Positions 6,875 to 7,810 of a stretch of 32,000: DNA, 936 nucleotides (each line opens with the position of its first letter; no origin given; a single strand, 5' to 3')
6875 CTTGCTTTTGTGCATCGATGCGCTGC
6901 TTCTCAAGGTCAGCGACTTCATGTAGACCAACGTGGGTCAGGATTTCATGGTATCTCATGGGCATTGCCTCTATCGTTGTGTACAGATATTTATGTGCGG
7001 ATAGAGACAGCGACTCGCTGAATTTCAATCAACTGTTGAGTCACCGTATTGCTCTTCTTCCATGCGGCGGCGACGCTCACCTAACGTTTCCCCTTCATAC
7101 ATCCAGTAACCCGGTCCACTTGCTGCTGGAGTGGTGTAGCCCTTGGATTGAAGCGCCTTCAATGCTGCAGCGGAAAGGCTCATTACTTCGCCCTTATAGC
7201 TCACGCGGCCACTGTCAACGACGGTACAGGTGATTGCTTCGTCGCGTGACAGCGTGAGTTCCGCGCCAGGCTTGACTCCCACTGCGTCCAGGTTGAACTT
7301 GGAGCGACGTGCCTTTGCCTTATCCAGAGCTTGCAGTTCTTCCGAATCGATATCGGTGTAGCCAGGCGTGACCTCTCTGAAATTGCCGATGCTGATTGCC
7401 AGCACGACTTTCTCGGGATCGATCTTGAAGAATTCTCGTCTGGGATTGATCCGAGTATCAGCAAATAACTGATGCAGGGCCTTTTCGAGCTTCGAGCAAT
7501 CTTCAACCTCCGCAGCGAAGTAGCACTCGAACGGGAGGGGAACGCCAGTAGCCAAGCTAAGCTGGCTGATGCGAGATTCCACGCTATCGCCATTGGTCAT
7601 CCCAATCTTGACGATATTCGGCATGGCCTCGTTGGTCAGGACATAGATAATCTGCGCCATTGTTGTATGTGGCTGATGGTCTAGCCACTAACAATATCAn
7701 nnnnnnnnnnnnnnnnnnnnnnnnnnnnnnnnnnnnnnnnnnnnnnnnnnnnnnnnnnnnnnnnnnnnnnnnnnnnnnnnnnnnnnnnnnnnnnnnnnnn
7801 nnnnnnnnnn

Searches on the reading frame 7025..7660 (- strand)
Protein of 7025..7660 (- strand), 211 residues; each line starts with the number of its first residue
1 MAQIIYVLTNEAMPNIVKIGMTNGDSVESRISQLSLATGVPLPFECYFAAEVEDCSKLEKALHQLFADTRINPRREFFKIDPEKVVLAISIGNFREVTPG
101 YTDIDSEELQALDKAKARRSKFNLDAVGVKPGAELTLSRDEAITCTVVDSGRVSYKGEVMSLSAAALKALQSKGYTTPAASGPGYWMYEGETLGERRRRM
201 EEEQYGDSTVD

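Call 26: search_protein_families(library=pfam, proteins=[window:7025-7660:-], max_evalue=0.1)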
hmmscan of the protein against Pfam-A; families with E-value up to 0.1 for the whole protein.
window:7025-7660:- (211 aa): 2 families
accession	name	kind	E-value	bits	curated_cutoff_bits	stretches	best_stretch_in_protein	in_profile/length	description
PF13455.12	MUG113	-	3.4e-17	63.2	22.3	1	17-85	1-66/73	Meiotically up-regulated gene 113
PF10544.15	T5orf172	-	1.6e-16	61.1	20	1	4-87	2-95/101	T5orf172 domain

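Call 92: search_protein_families(library=padloc, proteins=[window:7025-7660:-], max_evalue=0.001)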
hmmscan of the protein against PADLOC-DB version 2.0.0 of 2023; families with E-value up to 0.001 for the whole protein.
window:7025-7660:- (211 aa): 6 families
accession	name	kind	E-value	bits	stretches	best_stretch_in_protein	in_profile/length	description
PDLC05041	PDC-S57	-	9e-76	252.2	1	2-203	5-209/212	-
PDLC05043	PDC-S57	-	3.7e-44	148.9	1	3-203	5-219/221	-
PDLC03977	PD-Lambda-1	-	3.9e-11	40.5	1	14-89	369-446/496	-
PDLC03976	PD-Lambda-1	-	6.6e-10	36.5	1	15-86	371-444/491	-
PDLC05042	PDC-S57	-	9.4e-09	33.3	1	4-86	9-93/245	-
PDLC05040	PDC-S57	-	1.2e-08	33.1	1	4-101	5-101/229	-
